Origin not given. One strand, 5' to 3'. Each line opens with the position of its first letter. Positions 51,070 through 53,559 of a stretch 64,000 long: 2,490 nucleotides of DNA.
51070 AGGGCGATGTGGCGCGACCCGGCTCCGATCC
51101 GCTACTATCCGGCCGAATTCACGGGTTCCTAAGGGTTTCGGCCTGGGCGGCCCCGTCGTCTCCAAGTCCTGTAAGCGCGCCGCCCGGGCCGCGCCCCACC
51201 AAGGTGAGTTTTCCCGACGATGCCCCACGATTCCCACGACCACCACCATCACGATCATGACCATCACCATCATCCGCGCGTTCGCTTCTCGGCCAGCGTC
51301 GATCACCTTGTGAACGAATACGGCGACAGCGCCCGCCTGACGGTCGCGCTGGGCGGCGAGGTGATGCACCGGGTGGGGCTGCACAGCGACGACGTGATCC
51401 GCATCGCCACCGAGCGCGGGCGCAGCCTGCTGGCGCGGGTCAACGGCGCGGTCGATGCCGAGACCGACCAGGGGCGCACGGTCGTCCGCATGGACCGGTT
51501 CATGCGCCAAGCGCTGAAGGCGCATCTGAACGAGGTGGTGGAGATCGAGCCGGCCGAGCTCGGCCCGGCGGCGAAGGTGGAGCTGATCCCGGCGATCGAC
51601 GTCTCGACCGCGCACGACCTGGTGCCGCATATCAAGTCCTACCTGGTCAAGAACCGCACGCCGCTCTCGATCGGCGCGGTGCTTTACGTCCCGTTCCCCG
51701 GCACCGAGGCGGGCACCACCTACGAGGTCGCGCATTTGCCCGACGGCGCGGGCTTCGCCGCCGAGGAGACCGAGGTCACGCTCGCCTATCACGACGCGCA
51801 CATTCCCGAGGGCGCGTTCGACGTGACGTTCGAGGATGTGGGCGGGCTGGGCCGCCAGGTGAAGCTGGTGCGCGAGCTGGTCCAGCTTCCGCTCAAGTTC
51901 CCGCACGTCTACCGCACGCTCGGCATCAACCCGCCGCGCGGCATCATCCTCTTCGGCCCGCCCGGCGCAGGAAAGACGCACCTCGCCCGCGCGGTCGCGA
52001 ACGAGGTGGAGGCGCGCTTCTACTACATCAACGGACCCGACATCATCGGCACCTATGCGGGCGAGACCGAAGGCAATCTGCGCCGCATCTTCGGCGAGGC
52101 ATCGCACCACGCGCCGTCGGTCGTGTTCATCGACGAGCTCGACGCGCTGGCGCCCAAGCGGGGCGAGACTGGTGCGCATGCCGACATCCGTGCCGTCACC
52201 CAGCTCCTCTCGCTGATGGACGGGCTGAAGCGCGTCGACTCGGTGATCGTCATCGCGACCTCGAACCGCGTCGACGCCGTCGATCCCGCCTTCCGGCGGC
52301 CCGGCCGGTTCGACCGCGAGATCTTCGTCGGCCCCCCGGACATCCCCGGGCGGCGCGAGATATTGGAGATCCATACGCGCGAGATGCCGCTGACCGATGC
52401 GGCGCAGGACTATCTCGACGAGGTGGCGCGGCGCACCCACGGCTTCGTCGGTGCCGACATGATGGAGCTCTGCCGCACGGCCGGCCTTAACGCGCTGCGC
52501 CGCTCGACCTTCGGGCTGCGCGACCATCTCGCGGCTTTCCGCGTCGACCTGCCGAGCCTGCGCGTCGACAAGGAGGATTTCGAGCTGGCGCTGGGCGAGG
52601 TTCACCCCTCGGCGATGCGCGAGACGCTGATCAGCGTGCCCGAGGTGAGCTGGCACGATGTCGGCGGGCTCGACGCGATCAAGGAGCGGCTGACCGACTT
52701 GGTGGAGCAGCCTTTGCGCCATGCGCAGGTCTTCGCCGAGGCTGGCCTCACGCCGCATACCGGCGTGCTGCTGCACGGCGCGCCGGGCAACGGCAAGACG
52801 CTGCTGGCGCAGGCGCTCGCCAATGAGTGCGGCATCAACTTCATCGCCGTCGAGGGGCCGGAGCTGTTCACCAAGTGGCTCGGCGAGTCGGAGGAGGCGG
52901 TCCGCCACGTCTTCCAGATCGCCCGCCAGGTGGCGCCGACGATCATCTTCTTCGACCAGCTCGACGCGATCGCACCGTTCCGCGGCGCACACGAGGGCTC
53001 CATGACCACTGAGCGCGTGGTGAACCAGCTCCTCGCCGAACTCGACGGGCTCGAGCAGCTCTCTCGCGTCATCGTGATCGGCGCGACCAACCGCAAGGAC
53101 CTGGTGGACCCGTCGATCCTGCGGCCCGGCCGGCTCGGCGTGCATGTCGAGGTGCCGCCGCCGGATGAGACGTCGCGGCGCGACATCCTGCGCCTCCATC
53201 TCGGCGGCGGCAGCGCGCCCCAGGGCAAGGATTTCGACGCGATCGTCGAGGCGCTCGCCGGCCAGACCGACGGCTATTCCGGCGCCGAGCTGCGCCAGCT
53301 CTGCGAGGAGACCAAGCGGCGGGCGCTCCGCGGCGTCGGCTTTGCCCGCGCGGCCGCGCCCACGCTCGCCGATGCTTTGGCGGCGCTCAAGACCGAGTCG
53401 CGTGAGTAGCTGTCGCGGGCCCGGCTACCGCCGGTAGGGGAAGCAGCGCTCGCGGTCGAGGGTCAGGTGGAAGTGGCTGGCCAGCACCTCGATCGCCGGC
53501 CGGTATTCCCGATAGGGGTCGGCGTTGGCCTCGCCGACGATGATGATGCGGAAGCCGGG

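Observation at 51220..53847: Cdc48/p97-like double-ring AAA+ unfoldase with an 11-His N-terminal tail, paired with an unrecognisable 140-aa protein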

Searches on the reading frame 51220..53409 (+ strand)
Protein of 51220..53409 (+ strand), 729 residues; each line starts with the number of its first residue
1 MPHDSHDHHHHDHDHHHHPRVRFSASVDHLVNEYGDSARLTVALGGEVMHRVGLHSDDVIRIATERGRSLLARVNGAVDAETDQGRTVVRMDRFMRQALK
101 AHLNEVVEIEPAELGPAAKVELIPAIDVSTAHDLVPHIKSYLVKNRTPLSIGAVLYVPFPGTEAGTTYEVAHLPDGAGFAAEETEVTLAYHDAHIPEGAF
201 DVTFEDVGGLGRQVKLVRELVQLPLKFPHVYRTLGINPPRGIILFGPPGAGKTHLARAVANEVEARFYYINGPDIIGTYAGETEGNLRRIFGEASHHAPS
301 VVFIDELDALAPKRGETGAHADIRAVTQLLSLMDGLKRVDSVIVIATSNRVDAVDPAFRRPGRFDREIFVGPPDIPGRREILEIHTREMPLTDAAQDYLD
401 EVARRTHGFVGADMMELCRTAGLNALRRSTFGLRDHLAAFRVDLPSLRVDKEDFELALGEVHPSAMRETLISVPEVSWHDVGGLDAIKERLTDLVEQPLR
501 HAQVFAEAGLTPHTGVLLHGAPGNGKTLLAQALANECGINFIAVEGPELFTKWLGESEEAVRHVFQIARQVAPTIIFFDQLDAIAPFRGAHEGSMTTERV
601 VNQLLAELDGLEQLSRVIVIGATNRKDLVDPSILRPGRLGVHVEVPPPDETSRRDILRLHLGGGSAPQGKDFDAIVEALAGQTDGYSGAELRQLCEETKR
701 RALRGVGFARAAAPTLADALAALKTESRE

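Call 3: search_protein_families(library=pfam, proteins=[window:51220-53409:+], max_evalue=0.01)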
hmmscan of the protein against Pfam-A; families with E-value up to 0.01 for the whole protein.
window:51220-53409:+ (729 aa): 29 families (the best 25 are shown)
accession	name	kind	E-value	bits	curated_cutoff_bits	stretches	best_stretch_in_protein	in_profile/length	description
PF00004.35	AAA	-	9.7e-82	272.4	21.2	2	242-371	1-130/131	ATPase family associated with various cellular activities (AAA)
PF17862.7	AAA_lid_3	-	1.2e-21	76.3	27.2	2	399-429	4-34/45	AAA+ lid domain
PF05496.18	RuvB_N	-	4.1e-13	49.8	27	2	242-313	36-99/159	Holliday junction DNA helicase RuvB P-loop domain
PF13191.12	AAA_16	-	7.8e-11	43.2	32.6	1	239-344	24-137/167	AAA ATPase domain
PF13401.12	AAA_22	-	1.4e-10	42.1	27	1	242-273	8-42/130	AAA domain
PF13671.12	AAA_33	-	1e-08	36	27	1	242-285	2-43/143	AAA domain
PF01695.23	IstB_IS21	-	1.3e-08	35.1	24.1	1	241-310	94-165/238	IstB-like ATP binding protein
PF07728.20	AAA_5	-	5.9e-08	33.3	22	1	242-312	2-80/139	AAA domain (dynein-related subfamily)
PF13521.12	AAA_28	-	6.9e-08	33.3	27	0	516-543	2-29/164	AAA domain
PF06068.19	TIP49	-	7.1e-08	32.4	23.8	1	515-558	52-97/347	TIP49 P-loop domain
PF00910.28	RNA_helicase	-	1.7e-07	32.1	21.5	1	242-349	1-104/105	RNA helicase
PF20720.3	nSTAND3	-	2.9e-07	30.8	27.2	0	510-554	14-61/155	Novel STAND NTPase 3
PF02359.24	CDC48_N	-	3.8e-07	30.6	35.1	1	36-113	11-84/85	Cell division protein 48 (CDC48), N-terminal domain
PF02367.23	TsaE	-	2.1e-06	28.2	26.6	0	509-545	17-52/128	Threonylcarbamoyl adenosine biosynthesis protein TsaE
PF13173.12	AAA_14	-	2.4e-06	28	27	1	242-308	5-72/129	AAA domain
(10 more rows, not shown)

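Call 4: search_protein_families(library=ncbifam, proteins=[window:51220-53409:+], max_evalue=0.01)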
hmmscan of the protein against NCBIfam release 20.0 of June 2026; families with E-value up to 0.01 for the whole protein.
window:51220-53409:+ (729 aa): 63 families (the best 25 are shown)
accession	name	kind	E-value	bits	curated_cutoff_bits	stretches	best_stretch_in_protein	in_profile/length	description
TIGR01243.1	CDC48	subfamily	6.1e-209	695.9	802.65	1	35-706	12-676/733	CDC48 family AAA ATPase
NF003069.1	PRK03992.1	subfamily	1.4e-145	485.3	500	2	200-430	126-357/379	proteasome-activating nucleotidase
TIGR01242.2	TIGR01242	subfamily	2e-138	461.3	500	2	201-429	110-339/362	proteasome-activating nucleotidase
TIGR01241.2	FtsH_fam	equivalog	1.3e-123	413.8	600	2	199-429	156-386/598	ATP-dependent zinc metalloprotease FtsH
NF047747.1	PrtsmActNtasePan2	equivalog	1.2e-120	403.4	700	2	200-429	146-376/397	proteasome-activating nucleotidase Pan2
NF047748.1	PrtsmActNtasePan1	equivalog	1.5e-119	399.7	750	2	199-429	142-373/405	proteasome-activating nucleotidase Pan1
TIGR03689.1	pup_AAA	equivalog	6.4e-113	378.2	504.75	2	455-662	157-379/512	proteasome ATPase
NF008004.0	PRK10733.1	equivalog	2.3e-94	316.6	1008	2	197-427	144-374/644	ATP-dependent zinc metalloprotease FtsH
NF041006.2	cell_div_CdvC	equivalog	8.2e-79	265.2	650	2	200-427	98-324/370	cell division protein CdvC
NF042959.1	IteA_antiphage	equivalog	2.8e-64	217.6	510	2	473-703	86-305/367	anti-phage ATPase IteA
TIGR03922.1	T7SS_EccA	equivalog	2.7e-17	62.5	466.65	2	241-353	314-430/557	type VII secretion AAA-ATPase EccA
NF000868.0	PRK00080.1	equivalog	4.5e-13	48.8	282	2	242-313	54-117/330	Holliday junction branch migration DNA helicase RuvB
NF003229.0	PRK04195.1-5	equivalog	2.2e-12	46.4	280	2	239-323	44-127/413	replication factor C large subunit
TIGR00635.1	ruvB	equivalog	2.7e-12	46.3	299.05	2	242-314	33-97/305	Holliday junction branch migration DNA helicase RuvB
NF038214.1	IS21_help_AAA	equivalog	4.8e-11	42.8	200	1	241-314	92-167/232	IS21-like element helper ATPase IstB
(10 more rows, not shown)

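Call 5: find_homologous_proteins(query=window:51220-53409:+)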
Query window:51220-53409:+ (729 aa): 7980 proteins with E <= 0.001 among 8000 candidates; the best 120 are listed.
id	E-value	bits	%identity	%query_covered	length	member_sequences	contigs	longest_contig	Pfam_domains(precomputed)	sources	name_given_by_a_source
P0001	0.0e+0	1635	100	100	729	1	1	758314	PF13173.13,PF06068.20,PF02359.25,PF13671.13,PF00004.36,PF13401.13,PF13238.13,PF05496.19,PF17862.8,PF07728.21,PF13191.13,PF01695.24,PF07724.21,PF05729.19,PF02367.24,PF13521.13,PF00910.29,PF20720.4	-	-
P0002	0.0e+0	1533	93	100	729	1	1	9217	PF13173.13,PF06068.20,PF02359.25,PF13671.13,PF00004.36,PF13401.13,PF13238.13,PF05496.19,PF17862.8,PF07728.21,PF13191.13,PF01695.24,PF07724.21,PF24883.3,PF05729.19,PF02367.24,PF13521.13,PF13207.13,PF00910.29,PF01078.28,PF20720.4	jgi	jgi:transitional endoplasmic reticulum ATPase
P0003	0.0e+0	1390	86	97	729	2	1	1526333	PF13173.13,PF06068.20,PF02359.25,PF13671.13,PF00004.36,PF13401.13,PF13238.13,PF05496.19,PF17862.8,PF07728.21,PF13191.13,PF01695.24,PF07724.21,PF24883.3,PF05729.19,PF02367.24,PF13521.13,PF13207.13,PF00910.29,PF01078.28,PF13481.13,PF20720.4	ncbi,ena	-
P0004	0.0e+0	1240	76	98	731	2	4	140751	PF13173.13,PF06068.20,PF02359.25,PF13671.13,PF00004.36,PF13401.13,PF13238.13,PF05496.19,PF17862.8,PF07728.21,PF13191.13,PF01695.24,PF13479.13,PF07724.21,PF24883.3,PF05729.19,PF02367.24,PF13521.13,PF13207.13,PF00910.29,PF01078.28,PF20720.4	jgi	-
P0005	0.0e+0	1232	75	97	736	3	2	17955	PF13173.13,PF02359.25,PF13671.13,PF00004.36,PF13401.13,PF13238.13,PF07728.21,PF13191.13,PF07724.21,PF24883.3,PF05729.19,PF13521.13,PF13481.13,PF01057.24,PF06068.20,PF05496.19,PF17862.8,PF01695.24,PF13479.13,PF00005.34,PF02367.24,PF13207.13,PF00910.29,PF01078.28,PF20720.4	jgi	jgi:transitional endoplasmic reticulum ATPase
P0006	0.0e+0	1223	74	97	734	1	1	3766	PF13173.13,PF06068.20,PF02359.25,PF13671.13,PF00004.36,PF13401.13,PF13238.13,PF05496.19,PF17862.8,PF07728.21,PF13191.13,PF01695.24,PF13479.13,PF07724.21,PF24883.3,PF05729.19,PF02367.24,PF13521.13,PF13207.13,PF00910.29,PF01078.28,PF13481.13,PF20720.4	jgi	jgi:transitional endoplasmic reticulum ATPase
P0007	0.0e+0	1222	75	97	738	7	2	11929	PF13173.13,PF06068.20,PF02359.25,PF13671.13,PF00004.36,PF13401.13,PF13238.13,PF05496.19,PF17862.8,PF07728.21,PF13191.13,PF01695.24,PF13479.13,PF07724.21,PF24883.3,PF05729.19,PF02367.24,PF13521.13,PF13207.13,PF00910.29,PF01078.28,PF13481.13,PF20720.4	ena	-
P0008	0.0e+0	1219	74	97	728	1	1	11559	PF13173.13,PF06068.20,PF02359.25,PF13671.13,PF00004.36,PF13401.13,PF13238.13,PF05496.19,PF17862.8,PF07728.21,PF13191.13,PF01695.24,PF13479.13,PF07724.21,PF24883.3,PF05729.19,PF02367.24,PF13521.13,PF13207.13,PF00910.29,PF01078.28,PF13481.13,PF20720.4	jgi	jgi:transitional endoplasmic reticulum ATPase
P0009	0.0e+0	1212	73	98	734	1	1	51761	PF13173.13,PF06068.20,PF02359.25,PF13671.13,PF00004.36,PF13401.13,PF13238.13,PF05496.19,PF17862.8,PF01637.25,PF07728.21,PF13191.13,PF01695.24,PF07724.21,PF24883.3,PF05729.19,PF02367.24,PF13521.13,PF00910.29,PF13481.13,PF20720.4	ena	-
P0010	0.0e+0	1211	75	95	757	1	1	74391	PF13173.13,PF02359.25,PF13671.13,PF00004.36,PF13401.13,PF13238.13,PF07728.21,PF13191.13,PF07724.21,PF24883.3,PF05729.19,PF13521.13,PF13481.13,PF01057.24,PF06068.20,PF05496.19,PF17862.8,PF01695.24,PF13479.13,PF02367.24,PF13207.13,PF00910.29,PF01078.28,PF20720.4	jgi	jgi:transitional endoplasmic reticulum ATPase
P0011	0.0e+0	1208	74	97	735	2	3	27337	PF13173.13,PF06068.20,PF02359.25,PF13671.13,PF00004.36,PF13401.13,PF13238.13,PF05496.19,PF17862.8,PF07728.21,PF13191.13,PF01695.24,PF13479.13,PF07724.21,PF24883.3,PF05729.19,PF02367.24,PF13521.13,PF13207.13,PF00910.29,PF01078.28,PF13481.13,PF20720.4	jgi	-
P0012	0.0e+0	1208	74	98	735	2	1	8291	PF13173.13,PF06068.20,PF02359.25,PF13671.13,PF00004.36,PF13401.13,PF13238.13,PF05496.19,PF17862.8,PF07728.21,PF13191.13,PF01695.24,PF13479.13,PF07724.21,PF24883.3,PF05729.19,PF02367.24,PF13521.13,PF13207.13,PF00910.29,PF01078.28,PF13481.13,PF20720.4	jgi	-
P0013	0.0e+0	1207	74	98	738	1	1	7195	PF13173.13,PF02359.25,PF13671.13,PF00004.36,PF13401.13,PF13238.13,PF07728.21,PF13191.13,PF07724.21,PF24883.3,PF05729.19,PF13521.13,PF13481.13,PF01057.24,PF06068.20,PF05496.19,PF17862.8,PF01695.24,PF13479.13,PF02367.24,PF13207.13,PF00910.29,PF01078.28,PF20720.4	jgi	jgi:transitional endoplasmic reticulum ATPase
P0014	0.0e+0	1206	74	97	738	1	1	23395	PF13173.13,PF01057.24,PF06068.20,PF02359.25,PF13671.13,PF00004.36,PF13401.13,PF13238.13,PF05496.19,PF17862.8,PF07728.21,PF13191.13,PF01695.24,PF13479.13,PF07724.21,PF24883.3,PF05729.19,PF02367.24,PF13521.13,PF13207.13,PF00910.29,PF01078.28,PF20720.4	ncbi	-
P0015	0.0e+0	1205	74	100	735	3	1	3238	PF13173.13,PF02359.25,PF13671.13,PF00004.36,PF13401.13,PF13238.13,PF07728.21,PF13191.13,PF06414.19,PF07724.21,PF24883.3,PF05729.19,PF13521.13,PF01057.24,PF06068.20,PF05496.19,PF17862.8,PF01695.24,PF13479.13,PF00005.34,PF02367.24,PF13207.13,PF00910.29,PF01078.28,PF20720.4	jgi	jgi:transitional endoplasmic reticulum ATPase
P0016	0.0e+0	1205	73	98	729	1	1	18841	PF13173.13,PF06068.20,PF02359.25,PF13671.13,PF00004.36,PF13401.13,PF13238.13,PF05496.19,PF17862.8,PF01637.25,PF07728.21,PF13191.13,PF01695.24,PF13479.13,PF07724.21,PF05729.19,PF02367.24,PF13521.13,PF13207.13,PF00910.29,PF13481.13,PF20720.4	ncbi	-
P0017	0.0e+0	1205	73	97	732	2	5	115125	PF13173.13,PF02359.25,PF13671.13,PF00004.36,PF13401.13,PF13238.13,PF07728.21,PF13191.13,PF07724.21,PF24883.3,PF05729.19,PF13521.13,PF13481.13,PF01057.24,PF06068.20,PF05496.19,PF17862.8,PF01695.24,PF13479.13,PF02367.24,PF13207.13,PF00910.29,PF01078.28,PF20720.4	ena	-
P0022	0.0e+0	1198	73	100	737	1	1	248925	PF13173.13,PF06068.20,PF02359.25,PF13671.13,PF00004.36,PF13401.13,PF13238.13,PF05496.19,PF17862.8,PF07728.21,PF13191.13,PF01695.24,PF13479.13,PF07724.21,PF24883.3,PF05729.19,PF02367.24,PF13521.13,PF13207.13,PF00910.29,PF01078.28,PF13481.13,PF20720.4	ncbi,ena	-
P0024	0.0e+0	1197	74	97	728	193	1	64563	PF13173.13,PF06068.20,PF02359.25,PF13671.13,PF00004.36,PF13401.13,PF13238.13,PF05496.19,PF17862.8,PF07728.21,PF13191.13,PF01695.24,PF13479.13,PF07724.21,PF24883.3,PF05729.19,PF02367.24,PF13521.13,PF13207.13,PF00910.29,PF01078.28,PF13481.13,PF20720.4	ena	-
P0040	0.0e+0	1144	72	97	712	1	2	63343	PF13173.13,PF02359.25,PF13671.13,PF00004.36,PF13401.13,PF13238.13,PF07728.21,PF13191.13,PF00308.25,PF07724.21,PF24883.3,PF05729.19,PF13521.13,PF01057.24,PF06068.20,PF05496.19,PF17862.8,PF01637.25,PF01695.24,PF13479.13,PF00005.34,PF07726.18,PF02367.24,PF13207.13,PF00910.29,PF01078.28,PF20720.4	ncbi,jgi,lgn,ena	-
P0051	0.0e+0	1130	68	100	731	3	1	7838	PF13173.13,PF02359.25,PF13671.13,PF00004.36,PF13401.13,PF13238.13,PF07728.21,PF13191.13,PF07724.21,PF24883.3,PF13521.13,PF13481.13,PF06068.20,PF05496.19,PF17862.8,PF01637.25,PF01695.24,PF13479.13,PF07726.18,PF02367.24,PF13207.13,PF00910.29,PF01078.28,PF20720.4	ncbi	-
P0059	0.0e+0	1126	68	97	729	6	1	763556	PF13173.13,PF02359.25,PF13671.13,PF00004.36,PF13401.13,PF13238.13,PF07728.21,PF13191.13,PF07724.21,PF24883.3,PF05729.19,PF13521.13,PF13481.13,PF01057.24,PF06068.20,PF05496.19,PF17862.8,PF01637.25,PF01695.24,PF13479.13,PF02367.24,PF13207.13,PF00910.29,PF01078.28,PF20720.4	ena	-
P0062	0.0e+0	1125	68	98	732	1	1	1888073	PF13173.13,PF02359.25,PF13671.13,PF00004.36,PF13401.13,PF13238.13,PF05673.20,PF07728.21,PF13191.13,PF07724.21,PF24883.3,PF05729.19,PF13521.13,PF13481.13,PF06068.20,PF05496.19,PF17862.8,PF01637.25,PF01695.24,PF13479.13,PF00005.34,PF02367.24,PF13207.13,PF00910.29,PF20720.4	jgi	jgi:transitional endoplasmic reticulum ATPase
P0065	0.0e+0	1124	67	99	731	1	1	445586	PF13173.13,PF06068.20,PF02359.25,PF13671.13,PF00004.36,PF13401.13,PF13238.13,PF05496.19,PF17862.8,PF07728.21,PF13191.13,PF01695.24,PF07724.21,PF02367.24,PF13521.13,PF13207.13,PF00910.29,PF20720.4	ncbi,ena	-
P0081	0.0e+0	1121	69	96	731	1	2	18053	PF13173.13,PF02359.25,PF13671.13,PF00004.36,PF13401.13,PF13238.13,PF05673.20,PF07728.21,PF13191.13,PF07724.21,PF24883.3,PF05729.19,PF13521.13,PF13481.13,PF06068.20,PF05496.19,PF17862.8,PF01637.25,PF01695.24,PF13479.13,PF00005.34,PF02367.24,PF13207.13,PF00910.29,PF20720.4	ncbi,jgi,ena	-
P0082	0.0e+0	1121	67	100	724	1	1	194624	PF13173.13,PF02359.25,PF13671.13,PF00004.36,PF13401.13,PF13238.13,PF07728.21,PF13191.13,PF07724.21,PF24883.3,PF05729.19,PF13521.13,PF13481.13,PF01057.24,PF06068.20,PF05496.19,PF17862.8,PF01695.24,PF13479.13,PF02367.24,PF13207.13,PF00910.29,PF01078.28,PF20720.4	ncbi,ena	-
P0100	0.0e+0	1119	68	99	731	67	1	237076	PF13173.13,PF06068.20,PF02359.25,PF13671.13,PF00004.36,PF13401.13,PF13238.13,PF05496.19,PF17862.8,PF07728.21,PF13191.13,PF01695.24,PF13479.13,PF07724.21,PF24883.3,PF05729.19,PF13521.13,PF13207.13,PF00910.29,PF01078.28,PF13481.13,PF20720.4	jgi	jgi:transitional endoplasmic reticulum ATPase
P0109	0.0e+0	1118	68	97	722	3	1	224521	PF13173.13,PF02359.25,PF13671.13,PF00004.36,PF13401.13,PF13238.13,PF07728.21,PF13191.13,PF07724.21,PF24883.3,PF05729.19,PF13521.13,PF01057.24,PF06068.20,PF05496.19,PF17862.8,PF01695.24,PF13479.13,PF07726.18,PF02367.24,PF13207.13,PF00910.29,PF01078.28,PF20720.4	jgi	jgi:transitional endoplasmic reticulum ATPase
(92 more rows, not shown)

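Call 14: find_encoding_contigs(protein=P0003, flank=8000, max_places=2)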
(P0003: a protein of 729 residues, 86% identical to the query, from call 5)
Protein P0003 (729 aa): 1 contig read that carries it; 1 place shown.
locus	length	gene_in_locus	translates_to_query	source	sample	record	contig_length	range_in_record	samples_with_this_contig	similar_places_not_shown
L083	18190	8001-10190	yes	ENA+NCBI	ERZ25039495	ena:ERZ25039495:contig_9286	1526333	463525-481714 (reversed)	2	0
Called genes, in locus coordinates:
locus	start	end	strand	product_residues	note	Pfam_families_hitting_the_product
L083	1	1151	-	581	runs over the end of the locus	PF00528:BPD_transp_1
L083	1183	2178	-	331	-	PF04909:Amidohydro_2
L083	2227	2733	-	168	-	-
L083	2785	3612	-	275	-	PF03446:NAD_binding_2, PF14833:NAD_binding_11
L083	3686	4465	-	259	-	PF00528:BPD_transp_1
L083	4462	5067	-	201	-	PF00005:ABC_tran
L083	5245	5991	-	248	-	PF00528:BPD_transp_1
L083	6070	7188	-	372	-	PF02900:LigB (faint)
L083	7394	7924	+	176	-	PF02311:AraC_binding (weak), PF07883:Cupin_2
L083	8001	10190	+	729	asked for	PF20720:nSTAND3 (faint), PF02359:CDC48_N (weak), PF00004:AAA, PF05496:RuvB_N (weak), PF13191:AAA_16 (weak), PF17862:AAA_lid_3, PF00004:AAA, PF17862:AAA_lid_3, +16 more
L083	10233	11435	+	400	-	PF01408:GFO_IDH_MocA, PF22725:GFO_IDH_MocA_C3, PF02894:GFO_IDH_MocA_C (faint)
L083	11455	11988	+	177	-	PF07883:Cupin_2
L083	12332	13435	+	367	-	PF01547:SBP_bac_1 (weak), PF13531:SBP_bac_11, PF13416:SBP_bac_8, PF13343:SBP_bac_6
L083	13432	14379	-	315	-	PF04909:Amidohydro_2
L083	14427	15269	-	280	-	PF09339:HTH_IclR, PF01614:IclR_C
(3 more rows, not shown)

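Call 15: find_encoding_contigs(protein=P0022, flank=8000, max_places=2)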
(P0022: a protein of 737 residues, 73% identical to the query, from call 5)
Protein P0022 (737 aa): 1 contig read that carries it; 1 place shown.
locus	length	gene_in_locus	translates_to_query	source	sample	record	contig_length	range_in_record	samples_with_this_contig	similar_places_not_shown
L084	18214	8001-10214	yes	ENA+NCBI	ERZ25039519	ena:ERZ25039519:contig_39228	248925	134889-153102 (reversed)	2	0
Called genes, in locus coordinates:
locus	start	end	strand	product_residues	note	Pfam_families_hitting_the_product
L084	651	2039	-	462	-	PF00083:Sugar_tr, PF07690:MFS_1, PF13347:MFS_2 (weak), PF07690:MFS_1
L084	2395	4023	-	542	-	PF01494:FAD_binding_3, PF21274:Rng_hyd_C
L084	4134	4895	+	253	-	PF00106:adh_short, PF08659:KR (weak), PF13561:adh_short_C2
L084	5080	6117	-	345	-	PF22691:Thiolase_C_1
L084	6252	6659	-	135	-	PF12172:zf-ChsH2, PF01796:OB_ChsH2_C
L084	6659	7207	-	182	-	-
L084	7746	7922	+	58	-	-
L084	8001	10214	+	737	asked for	PF13207:AAA_17 (faint), PF02359:CDC48_N (weak), PF05496:RuvB_N (weak), PF13191:AAA_16 (weak), PF00004:AAA, PF17862:AAA_lid_3, PF00004:AAA, PF17862:AAA_lid_3 (weak), +17 more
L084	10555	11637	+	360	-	PF14226:DIOX_N, PF03171:2OG-FeII_Oxy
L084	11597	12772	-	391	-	PF01717:Meth_synt_2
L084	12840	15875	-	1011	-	PF00400:WD40 (weak), PF23381:Beta-prop_IFT122_1st, PF23414:Beta-prop_EML_2, PF25174:Beta-prop_THOC3, PF25175:Beta-prop_WDR5, PF25174:Beta-prop_THOC3, PF23414:Beta-prop_EML_2, PF00656:Peptidase_C14, +8 more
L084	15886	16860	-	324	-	-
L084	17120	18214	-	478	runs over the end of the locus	PF04966:OprB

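Call 16: find_encoding_contigs(protein=P0065, flank=8000, max_places=2)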
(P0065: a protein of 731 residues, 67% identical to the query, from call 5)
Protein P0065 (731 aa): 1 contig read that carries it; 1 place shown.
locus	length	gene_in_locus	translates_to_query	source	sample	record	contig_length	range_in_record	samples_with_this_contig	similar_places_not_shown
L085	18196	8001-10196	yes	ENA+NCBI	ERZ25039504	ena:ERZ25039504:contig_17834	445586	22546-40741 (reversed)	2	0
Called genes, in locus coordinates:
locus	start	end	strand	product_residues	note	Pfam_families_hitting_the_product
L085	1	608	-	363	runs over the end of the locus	PF03401:TctC (faint)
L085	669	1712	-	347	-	PF03401:TctC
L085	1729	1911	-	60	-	-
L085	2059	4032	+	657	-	PF07883:Cupin_2 (weak)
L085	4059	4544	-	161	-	PF01047:MarR, PF12802:MarR_2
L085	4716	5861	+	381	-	PF07883:Cupin_2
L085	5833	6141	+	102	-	PF00355:Rieske, PF13806:Rieske_2, PF22543:Rieske_4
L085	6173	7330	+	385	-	PF04909:Amidohydro_2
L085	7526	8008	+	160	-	-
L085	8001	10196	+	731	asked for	PF02359:CDC48_N (weak), PF13207:AAA_17 (faint), PF13671:AAA_33 (faint), PF02367:TsaE (faint), PF00004:AAA, PF05496:RuvB_N (weak), PF17862:AAA_lid_3, PF00004:AAA, +11 more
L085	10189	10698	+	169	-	PF07883:Cupin_2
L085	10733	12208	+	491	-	PF20695:UbiD_N (weak), PF01977:UbiD, PF20696:UbiD_C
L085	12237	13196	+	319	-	PF00701:DHDPS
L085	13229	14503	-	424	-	PF05977:MFS_3, PF07690:MFS_1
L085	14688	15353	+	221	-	PF03737:RraA-like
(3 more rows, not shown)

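Call 17: find_related_loci(query=window:51220-53409:+, collection=metagenome_contigs, flank=8000)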
Query window:51220-53409:+ (729 aa) in metagenome_contigs; peptide patterns used: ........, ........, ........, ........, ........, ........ (x = any residue, [..] = any of these).
600 stretches matched a pattern (row limit reached: there are more); 16 encode a relative of the query (tblastn E <= 1e-3); 16 distinct loci.
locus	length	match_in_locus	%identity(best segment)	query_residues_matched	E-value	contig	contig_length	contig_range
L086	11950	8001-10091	69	25-729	0e+0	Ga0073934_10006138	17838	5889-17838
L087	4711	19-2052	69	48-727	0e+0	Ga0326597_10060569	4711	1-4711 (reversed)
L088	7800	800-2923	67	11-726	0e+0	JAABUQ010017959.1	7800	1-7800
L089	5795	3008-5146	62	1-725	0e+0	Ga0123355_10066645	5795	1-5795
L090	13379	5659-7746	56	20-719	0e+0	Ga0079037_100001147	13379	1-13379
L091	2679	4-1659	69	178-729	0e+0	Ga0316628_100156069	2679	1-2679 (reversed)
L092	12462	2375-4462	56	20-719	0e+0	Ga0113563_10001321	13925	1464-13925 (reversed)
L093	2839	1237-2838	69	25-724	0e+0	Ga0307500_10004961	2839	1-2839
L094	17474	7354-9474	54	18-724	0e+0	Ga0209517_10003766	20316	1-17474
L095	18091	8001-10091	55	28-724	0e+0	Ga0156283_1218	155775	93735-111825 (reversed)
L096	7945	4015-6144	54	15-724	0e+0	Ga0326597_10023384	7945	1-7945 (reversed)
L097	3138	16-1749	54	135-708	0e+0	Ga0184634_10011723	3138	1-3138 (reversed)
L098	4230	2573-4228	55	21-704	0e+0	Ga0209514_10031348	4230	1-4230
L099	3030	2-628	82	196-680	8e-120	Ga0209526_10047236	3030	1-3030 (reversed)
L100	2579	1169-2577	61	7-639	0e+0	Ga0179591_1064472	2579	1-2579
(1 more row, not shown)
